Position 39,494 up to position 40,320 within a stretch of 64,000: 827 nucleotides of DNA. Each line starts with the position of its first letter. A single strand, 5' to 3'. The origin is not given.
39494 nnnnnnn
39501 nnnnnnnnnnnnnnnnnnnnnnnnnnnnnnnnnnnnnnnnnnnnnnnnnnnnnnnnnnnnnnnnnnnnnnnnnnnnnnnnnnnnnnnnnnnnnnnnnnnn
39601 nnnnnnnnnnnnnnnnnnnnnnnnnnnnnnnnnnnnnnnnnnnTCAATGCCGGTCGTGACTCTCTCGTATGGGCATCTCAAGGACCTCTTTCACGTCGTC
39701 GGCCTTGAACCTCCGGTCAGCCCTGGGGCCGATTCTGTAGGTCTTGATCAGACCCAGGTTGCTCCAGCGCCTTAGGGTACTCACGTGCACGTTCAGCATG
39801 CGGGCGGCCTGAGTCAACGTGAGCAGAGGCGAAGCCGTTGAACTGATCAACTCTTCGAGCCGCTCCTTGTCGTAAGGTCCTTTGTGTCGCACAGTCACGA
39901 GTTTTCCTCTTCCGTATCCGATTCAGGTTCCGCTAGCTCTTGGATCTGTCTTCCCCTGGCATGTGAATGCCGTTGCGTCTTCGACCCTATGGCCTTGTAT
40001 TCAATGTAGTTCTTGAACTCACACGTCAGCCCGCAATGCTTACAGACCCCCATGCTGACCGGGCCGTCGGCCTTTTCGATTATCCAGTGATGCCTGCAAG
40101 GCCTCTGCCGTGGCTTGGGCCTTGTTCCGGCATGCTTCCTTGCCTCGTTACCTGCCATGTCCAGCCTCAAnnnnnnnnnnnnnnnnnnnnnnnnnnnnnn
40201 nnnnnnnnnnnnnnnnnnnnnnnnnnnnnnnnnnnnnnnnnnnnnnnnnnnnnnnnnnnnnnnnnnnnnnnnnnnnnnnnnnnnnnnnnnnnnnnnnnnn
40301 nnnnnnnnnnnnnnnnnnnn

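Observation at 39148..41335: Compact four-gene insertion (KAP-like P-loop NTPase, zinc-ribbon protein, Xis/MerR HTH protein, DUF) between the EF-G paralog and tyrS - candidate uncharacterised defence or mobile-element remnant module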

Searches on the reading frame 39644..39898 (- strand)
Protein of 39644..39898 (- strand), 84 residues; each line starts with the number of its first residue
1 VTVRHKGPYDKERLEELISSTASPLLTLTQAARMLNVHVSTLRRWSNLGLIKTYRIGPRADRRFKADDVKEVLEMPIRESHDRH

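Call 3: search_protein_families(library=pfam, proteins=[window:39644-39898:-], max_evalue=1)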
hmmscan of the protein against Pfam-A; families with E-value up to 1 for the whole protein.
window:39644-39898:- (84 aa): 13 families
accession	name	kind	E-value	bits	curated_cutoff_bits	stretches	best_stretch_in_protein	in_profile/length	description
PF12728.13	HTH_17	-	2.7e-10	40.8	27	1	25-74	1-48/51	Helix-turn-helix domain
PF00376.29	MerR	-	2.6e-07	30.8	28.2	1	29-62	3-36/38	MerR family regulatory protein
PF13411.12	MerR_1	-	3.4e-06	27.5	21.6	1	27-72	2-46/69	MerR HTH family regulatory protein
PF13551.12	HTH_29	-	0.001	19.5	28.1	1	27-57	14-51/64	Winged helix-turn helix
PF13384.12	HTH_23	-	0.0011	19.1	24.6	1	26-45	18-37/50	Homeodomain-like domain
PF01527.26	HTH_Tnp_1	-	0.0049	17.5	24.1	1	9-47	7-45/75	Transposase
PF13542.12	HTH_Tnp_ISL3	-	0.0081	16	27.4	1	14-45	16-46/51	Helix-turn-helix domain of transposase family ISL3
PF02954.25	HTH_8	-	0.024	14.8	22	1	29-44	22-37/42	Bacterial regulatory protein, Fis family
PF13518.12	HTH_28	-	0.032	14.8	25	1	27-45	14-32/52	Helix-turn-helix domain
PF21321.3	HTH_66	-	0.051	14.4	24.3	1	24-47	1-24/83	Putative DNA-binding HTH domain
PF01381.28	HTH_3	-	0.055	14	23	1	26-45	10-29/55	Helix-turn-helix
PF02042.20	RWP-RK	-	0.092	13.1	29.3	1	26-44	13-31/49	RWP-RK domain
PF13556.12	HTH_30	-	0.13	12.5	27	1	28-43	15-30/59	PucR C-terminal helix-turn-helix domain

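Call 4: search_protein_families(library=padloc, proteins=[window:39644-39898:-], max_evalue=1)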
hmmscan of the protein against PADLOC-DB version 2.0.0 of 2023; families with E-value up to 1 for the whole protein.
window:39644-39898:- (84 aa): 1 family
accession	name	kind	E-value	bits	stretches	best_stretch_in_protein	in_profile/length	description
PDLC04133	mad1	-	1.3e-10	39.4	1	23-71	3-49/60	mads_1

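Call 5: search_protein_families(library=ncbifam, proteins=[window:39644-39898:-], max_evalue=1)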
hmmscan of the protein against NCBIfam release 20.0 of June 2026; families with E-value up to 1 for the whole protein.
window:39644-39898:- (84 aa): 7 families
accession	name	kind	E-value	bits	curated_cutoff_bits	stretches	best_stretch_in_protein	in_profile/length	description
TIGR01764.1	excise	domain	3.3e-08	33.7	28.8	1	25-74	1-48/49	excisionase family DNA-binding protein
NF033787.1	HTH_BldC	subfamily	7.3e-07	28.9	77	1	25-73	2-49/49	BldC family transcriptional regulator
NF047375.1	HeatShock_HspR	equivalog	2.9e-06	27.2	105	1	24-73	2-50/92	heat shock protein transcriptional repressor HspR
NF033518.0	transpos_IS607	equivalog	0.00019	21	110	1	30-76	2-47/187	IS607 family transposase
NF040522.1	VC1465_fam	subfamily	0.0043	17.1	70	1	26-47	10-31/111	VC1465 family Xer recombination activation factor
NF047377.1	heat_HspR_dupli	exception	0.033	13.7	300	1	21-73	122-173/214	heat shock protein transcriptional repressor HspR, fused homodimer type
TIGR01950.1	SoxR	equivalog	0.097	12.4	116.9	1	26-72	2-47/142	redox-sensitive transcriptional activator SoxR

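Call 56: search_protein_families(library=phrogs, proteins=[window:39647-39898:-], max_evalue=0.01)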
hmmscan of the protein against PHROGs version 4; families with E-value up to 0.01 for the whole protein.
window:39647-39898:- (84 aa): 9 families
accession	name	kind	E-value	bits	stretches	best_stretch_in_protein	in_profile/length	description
phrog_66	-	integration and excision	3.7e-10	41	1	6-74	74-141/412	excisionase and transcriptional regulator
phrog_2907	-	integration and excision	4.4e-05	24.9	1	25-67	6-49/117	excisionase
phrog_2474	-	transcription regulation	7.1e-05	23.7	1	21-71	44-94/118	MerR-like transcriptional regulator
phrog_668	-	DNA, RNA and nucleotide metabolism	0.00049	20.8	1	13-74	50-111/181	HTH DNA binding protein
phrog_6620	-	integration and excision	0.00066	20.3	1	26-75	2-51/201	transposase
phrog_28156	-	unknown function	0.00067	20.7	1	24-72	8-55/156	-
phrog_1729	-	unknown function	0.0018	19.3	1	26-74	93-139/142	-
phrog_8013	-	unknown function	0.0062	17.5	1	9-79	162-229/231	-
phrog_57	-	head and packaging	0.0075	17.1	1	25-70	12-56/199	terminase small subunit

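Call 59: find_related_loci(query=A7, collection=viral_contigs, flank=4000)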
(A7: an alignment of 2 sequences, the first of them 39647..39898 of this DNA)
Query A7 (84 aa) in viral_contigs; peptide patterns used: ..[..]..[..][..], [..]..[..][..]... (x = any residue, [..] = any of these).
249 stretches matched a pattern; 2 encode a relative of the query (tblastn E <= 1e-3); 2 distinct loci.
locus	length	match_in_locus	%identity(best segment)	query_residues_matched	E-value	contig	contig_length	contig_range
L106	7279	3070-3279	32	14-77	1e-6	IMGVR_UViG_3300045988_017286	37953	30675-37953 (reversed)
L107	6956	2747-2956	32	14-77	2e-6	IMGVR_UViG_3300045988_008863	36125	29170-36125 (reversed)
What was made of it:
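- Tried and rejected: The viral scan with the HTH gave only 32%-identity hits, which are uninformative (call 59).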

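Call 83: search_solved_structures(query=A7, max_evalue=0.1)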
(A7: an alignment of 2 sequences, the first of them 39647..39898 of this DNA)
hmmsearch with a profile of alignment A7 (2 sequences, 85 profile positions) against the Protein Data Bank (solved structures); distinct sequences matched with E-value up to 0.1: 4.
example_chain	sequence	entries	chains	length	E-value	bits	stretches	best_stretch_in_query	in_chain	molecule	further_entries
7y9n_A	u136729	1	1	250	0.00038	23.6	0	8-42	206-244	Spike protein S2',5HB-H2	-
6ama_A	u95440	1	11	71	0.00058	23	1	21-79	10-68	Putative DNA-binding protein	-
6amk_A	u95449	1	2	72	0.002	21.3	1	22-78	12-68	Putative DNA-binding protein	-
7wxz_A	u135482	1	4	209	0.02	18.1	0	8-51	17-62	Spike protein S2'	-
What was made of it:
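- On BldC family regulators: PDB entry 6ama (deposited as 'Putative DNA-binding protein'; BldC by my identification) is hit at E = 5.8e-4 only (call 83).
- The HTH hits PDB entry 6ama, deposited as 'Putative DNA-binding protein' and identified by me as BldC (call 83).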

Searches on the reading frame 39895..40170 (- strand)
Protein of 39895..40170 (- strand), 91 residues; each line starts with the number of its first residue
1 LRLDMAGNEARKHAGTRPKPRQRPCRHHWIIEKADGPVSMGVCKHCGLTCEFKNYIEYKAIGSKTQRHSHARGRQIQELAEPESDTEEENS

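Call 3: search_protein_families(library=pfam, proteins=[window:39895-40170:-], max_evalue=1)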
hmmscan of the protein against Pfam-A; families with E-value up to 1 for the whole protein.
window:39895-40170:- (91 aa): 1 family
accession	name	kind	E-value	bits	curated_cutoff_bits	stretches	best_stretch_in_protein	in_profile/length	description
PF19134.6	DUF5817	-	0.1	13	31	1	25-54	9-35/57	Domain of unknown function (DUF5817)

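Call 4: search_protein_families(library=padloc, proteins=[window:39895-40170:-], max_evalue=1)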
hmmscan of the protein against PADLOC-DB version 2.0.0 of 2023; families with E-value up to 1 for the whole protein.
window:39895-40170:- (91 aa): 1 family
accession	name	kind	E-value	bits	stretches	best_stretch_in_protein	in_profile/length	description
PDLC00023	DruF2|DruF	-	0.052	9.6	1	40-86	664-708/1011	Unknown function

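Call 5: search_protein_families(library=ncbifam, proteins=[window:39895-40170:-], max_evalue=1)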
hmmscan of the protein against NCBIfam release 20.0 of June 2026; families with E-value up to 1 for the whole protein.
window:39895-40170:- (91 aa): 1 family
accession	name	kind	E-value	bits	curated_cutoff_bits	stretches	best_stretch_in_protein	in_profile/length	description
NF041023.1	PP0621_fam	subfamily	0.24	11.7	45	1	12-48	22-50/71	PP0621 family protein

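Call 27: find_homologous_proteins(query=window:39898-40170:-, max_evalue=0.01)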
Query window:39898-40170:- (91 aa): 5 proteins with E <= 0.01 among 5 candidates.
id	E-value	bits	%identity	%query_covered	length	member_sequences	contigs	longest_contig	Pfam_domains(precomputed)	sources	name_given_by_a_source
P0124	3.8e-57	208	100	100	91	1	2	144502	-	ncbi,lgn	-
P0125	2.6e-8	52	47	65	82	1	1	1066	-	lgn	-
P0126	3.1e-8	52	46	69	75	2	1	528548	-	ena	-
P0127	3.8e-8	52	45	69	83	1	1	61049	-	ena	-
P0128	6.1e-8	51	48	70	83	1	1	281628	-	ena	-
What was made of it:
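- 39895..40170 (-): 91-aa zinc-ribbon protein with core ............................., a basic N-terminal tail and an acidic C-terminal tail. Only four other proteins were found in the 5.8-billion-protein search (call 27).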

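Call 28: find_encoding_contigs(protein=P0126, flank=6000, max_places=2)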
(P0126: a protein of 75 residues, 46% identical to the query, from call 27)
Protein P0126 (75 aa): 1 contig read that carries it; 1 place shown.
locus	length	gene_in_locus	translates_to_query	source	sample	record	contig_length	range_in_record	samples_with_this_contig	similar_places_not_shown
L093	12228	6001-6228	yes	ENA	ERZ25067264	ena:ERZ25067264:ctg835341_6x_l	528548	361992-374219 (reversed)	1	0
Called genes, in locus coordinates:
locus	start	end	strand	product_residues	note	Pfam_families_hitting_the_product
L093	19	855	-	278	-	PF00800:PDT, PF01842:ACT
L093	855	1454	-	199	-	PF02254:TrkA_N, PF02080:TrkA_C (weak)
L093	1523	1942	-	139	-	PF02254:TrkA_N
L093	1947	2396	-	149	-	PF00582:Usp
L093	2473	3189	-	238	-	PF02254:TrkA_N, PF03446:NAD_binding_2 (weak), PF02080:TrkA_C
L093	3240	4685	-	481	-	PF02386:TrkH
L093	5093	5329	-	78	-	-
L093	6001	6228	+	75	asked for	-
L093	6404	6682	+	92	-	-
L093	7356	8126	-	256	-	PF01996:F420_ligase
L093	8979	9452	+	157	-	PF01548:DEDD_Tnp_IS110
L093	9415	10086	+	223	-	PF02371:Transposase_20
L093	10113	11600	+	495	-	PF00890:FAD_binding_2, PF01266:DAO, PF03486:HI0933_like (faint), PF07992:Pyr_redox_2 (faint), PF12831:FAD_oxidored (weak)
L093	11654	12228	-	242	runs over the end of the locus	PF12705:PDDEXK_1 (faint)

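Call 29: find_encoding_contigs(protein=P0128, flank=6000, max_places=2)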
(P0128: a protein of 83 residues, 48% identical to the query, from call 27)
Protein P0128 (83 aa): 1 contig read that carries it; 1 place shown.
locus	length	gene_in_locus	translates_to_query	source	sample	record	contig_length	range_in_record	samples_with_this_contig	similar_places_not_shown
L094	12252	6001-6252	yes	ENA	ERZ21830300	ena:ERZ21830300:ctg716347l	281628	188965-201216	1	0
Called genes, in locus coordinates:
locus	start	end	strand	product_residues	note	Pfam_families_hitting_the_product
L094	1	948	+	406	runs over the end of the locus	PF00291:PALP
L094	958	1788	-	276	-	PF00800:PDT, PF01842:ACT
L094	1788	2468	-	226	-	PF02254:TrkA_N, PF02080:TrkA_C (weak)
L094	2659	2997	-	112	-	PF02254:TrkA_N (weak)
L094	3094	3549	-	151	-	PF00582:Usp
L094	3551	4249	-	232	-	PF02254:TrkA_N, PF03446:NAD_binding_2 (faint), PF02080:TrkA_C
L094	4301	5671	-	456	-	PF02386:TrkH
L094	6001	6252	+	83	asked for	-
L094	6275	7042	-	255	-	PF01996:F420_ligase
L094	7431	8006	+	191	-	PF01923:Cob_adeno_trans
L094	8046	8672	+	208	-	PF00117:GATase, PF01174:SNO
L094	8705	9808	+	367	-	PF05935:Arylsulfotrans, PF14269:Arylsulfotran_2, PF13360:PQQ_2 (weak)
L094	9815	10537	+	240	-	PF00977:His_biosynth, PF01207:Dus (faint)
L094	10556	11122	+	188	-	PF13489:Methyltransf_23, PF01209:Ubie_methyltran, PF05175:MTS (weak), PF13847:Methyltransf_31, PF13649:Methyltransf_25, PF08241:Methyltransf_11, PF08242:Methyltransf_12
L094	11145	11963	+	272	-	PF00977:His_biosynth, PF03060:NMO (faint), PF01207:Dus (faint)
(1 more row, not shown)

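Call 30: find_encoding_contigs(protein=P0127, flank=6000, max_places=2)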
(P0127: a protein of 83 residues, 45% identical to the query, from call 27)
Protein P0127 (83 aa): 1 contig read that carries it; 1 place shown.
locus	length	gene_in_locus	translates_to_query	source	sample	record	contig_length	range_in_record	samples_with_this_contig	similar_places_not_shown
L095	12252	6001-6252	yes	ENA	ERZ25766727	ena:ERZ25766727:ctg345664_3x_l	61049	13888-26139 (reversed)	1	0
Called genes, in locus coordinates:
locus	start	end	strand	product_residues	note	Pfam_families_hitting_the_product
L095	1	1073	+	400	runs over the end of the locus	PF00291:PALP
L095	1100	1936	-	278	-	PF00800:PDT, PF01842:ACT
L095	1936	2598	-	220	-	PF02254:TrkA_N, PF02080:TrkA_C (weak)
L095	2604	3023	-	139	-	PF02254:TrkA_N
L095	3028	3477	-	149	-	PF00582:Usp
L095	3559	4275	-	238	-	PF02254:TrkA_N, PF03446:NAD_binding_2 (faint), PF02080:TrkA_C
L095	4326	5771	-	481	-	PF02386:TrkH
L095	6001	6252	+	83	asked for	-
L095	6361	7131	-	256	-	PF01996:F420_ligase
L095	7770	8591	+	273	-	PF01609:DDE_Tnp_1, PF13612:DDE_Tnp_1_3, PF13751:DDE_Tnp_1_6 (weak)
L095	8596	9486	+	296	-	PF18731:HEPN_Swt1 (weak)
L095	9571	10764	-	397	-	PF00872:Transposase_mut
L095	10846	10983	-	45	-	-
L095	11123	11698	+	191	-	PF01923:Cob_adeno_trans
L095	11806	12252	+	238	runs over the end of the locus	PF00561:Abhydrolase_1, PF12146:Hydrolase_4, PF12697:Abhydrolase_6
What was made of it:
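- ZnR relatives stand alone between trkH and an F420-ligase gene in three genomes (calls 28-30).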

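Call 52: find_related_loci(query=A2, collection=viral_contigs, flank=5000)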
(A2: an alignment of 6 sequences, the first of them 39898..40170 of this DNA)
Query A2 (91 aa) in viral_contigs; peptide patterns used: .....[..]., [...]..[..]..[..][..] (x = any residue, [..] = any of these).
77 stretches matched a pattern; 5 encode a relative of the query (tblastn E <= 1e-3); 5 distinct loci.
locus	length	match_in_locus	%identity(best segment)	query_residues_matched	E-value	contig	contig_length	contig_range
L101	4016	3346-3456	57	20-56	4e-11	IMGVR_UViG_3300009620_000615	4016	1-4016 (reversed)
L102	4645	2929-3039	57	20-56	4e-11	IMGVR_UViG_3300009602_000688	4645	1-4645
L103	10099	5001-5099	55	24-56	9e-11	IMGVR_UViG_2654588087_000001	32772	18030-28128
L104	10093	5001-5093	48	25-54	5e-5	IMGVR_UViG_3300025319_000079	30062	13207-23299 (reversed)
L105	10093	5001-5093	48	25-54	5e-5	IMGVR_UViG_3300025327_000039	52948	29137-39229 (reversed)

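Call 56: search_protein_families(library=phrogs, proteins=[window:39898-40170:-, L103:4926-5222:+, L103:5226-5780:+, L101:3343-3561:+, L104:4947-5201:+], max_evalue=0.01)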
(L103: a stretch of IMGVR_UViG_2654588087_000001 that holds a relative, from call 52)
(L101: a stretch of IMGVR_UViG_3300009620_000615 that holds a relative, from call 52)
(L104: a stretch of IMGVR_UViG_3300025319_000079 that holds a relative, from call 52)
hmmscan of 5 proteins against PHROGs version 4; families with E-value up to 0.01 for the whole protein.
window:39898-40170:- (91 aa): 1 family
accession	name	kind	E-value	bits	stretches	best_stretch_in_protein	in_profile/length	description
phrog_27296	-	unknown function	0.00037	21.6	1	16-47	17-50/61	-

L103:4926-5222:+ (98 aa): 0 families

L103:5226-5780:+ (184 aa): 5 families
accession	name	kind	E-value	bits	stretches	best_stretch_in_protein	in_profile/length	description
phrog_1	-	integration and excision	7e-41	142.2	1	7-183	268-447/611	integrase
phrog_216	-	integration and excision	8.6e-39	134.4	1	6-183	52-236/301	integrase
phrog_7269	-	integration and excision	2.4e-09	38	1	130-180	28-78/89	integrase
phrog_7685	-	integration and excision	1.5e-08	35.5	1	125-183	176-235/240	integrase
phrog_23271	-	unknown function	0.00082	20.3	1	133-174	12-53/67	-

L101:3343-3561:+ (72 aa): 0 families

L104:4947-5201:+ (84 aa): 0 families

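Call 79: search_protein_families(library=pfam, proteins=[L103:4235-4771:+, L103:5226-5780:+, L103:6104-6700:-, L103:6697-7107:-, L104:4408-4983:+, L104:5221-5520:+, L104:5687-5989:+, L104:5926-6189:+, L104:6042-6725:+, L093:6404-6682:+], max_evalue=0.01)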
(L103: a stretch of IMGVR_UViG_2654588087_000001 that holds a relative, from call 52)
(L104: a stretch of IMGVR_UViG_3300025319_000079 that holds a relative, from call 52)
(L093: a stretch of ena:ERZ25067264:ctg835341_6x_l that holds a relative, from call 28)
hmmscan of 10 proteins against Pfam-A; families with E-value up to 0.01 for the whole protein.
L103:4235-4771:+ (178 aa): 0 families

L103:5226-5780:+ (184 aa): 1 family
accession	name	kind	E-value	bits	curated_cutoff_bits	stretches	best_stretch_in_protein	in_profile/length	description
PF00589.27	Phage_integrase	-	4.2e-32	111.7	27.1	1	9-174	2-171/172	Phage integrase family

L103:6104-6700:- (198 aa): 0 families

L103:6697-7107:- (136 aa): 0 families

L104:4408-4983:+ (191 aa): 0 families

L104:5221-5520:+ (99 aa): 0 families

L104:5687-5989:+ (100 aa): 0 families

L104:5926-6189:+ (87 aa): 1 family
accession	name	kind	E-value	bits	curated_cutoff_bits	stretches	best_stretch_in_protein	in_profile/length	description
PF14354.12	Lar_restr_allev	-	0.0013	19.3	28.6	1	43-83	5-48/58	Restriction alleviation protein Lar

L104:6042-6725:+ (227 aa): 0 families

L093:6404-6682:+ (92 aa): 0 families

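Call 82: search_solved_structures(query=A2, max_evalue=5)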
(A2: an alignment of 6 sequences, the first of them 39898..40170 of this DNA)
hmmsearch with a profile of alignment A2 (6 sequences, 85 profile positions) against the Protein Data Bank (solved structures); distinct sequences matched with E-value up to 5: 3.
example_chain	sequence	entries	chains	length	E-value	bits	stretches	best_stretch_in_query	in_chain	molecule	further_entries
7xfp_A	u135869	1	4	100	0.071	16.5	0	41-71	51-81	IceA2 protein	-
4mnn_A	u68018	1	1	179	1.1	12.8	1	29-55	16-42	Glutaredoxin related protein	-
4a3x_A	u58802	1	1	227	2.1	11.8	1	36-63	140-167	EPA1P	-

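Call 91: search_dna_similar(query=window:39898-40170:-, collection=phages, mode=protein, max_evalue=0.01, max_rows=15)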
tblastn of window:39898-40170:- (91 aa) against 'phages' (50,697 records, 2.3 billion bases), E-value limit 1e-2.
No match.
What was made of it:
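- Tried and rejected: tblastn of the ZnR protein against phage genomes found nothing (call 91).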
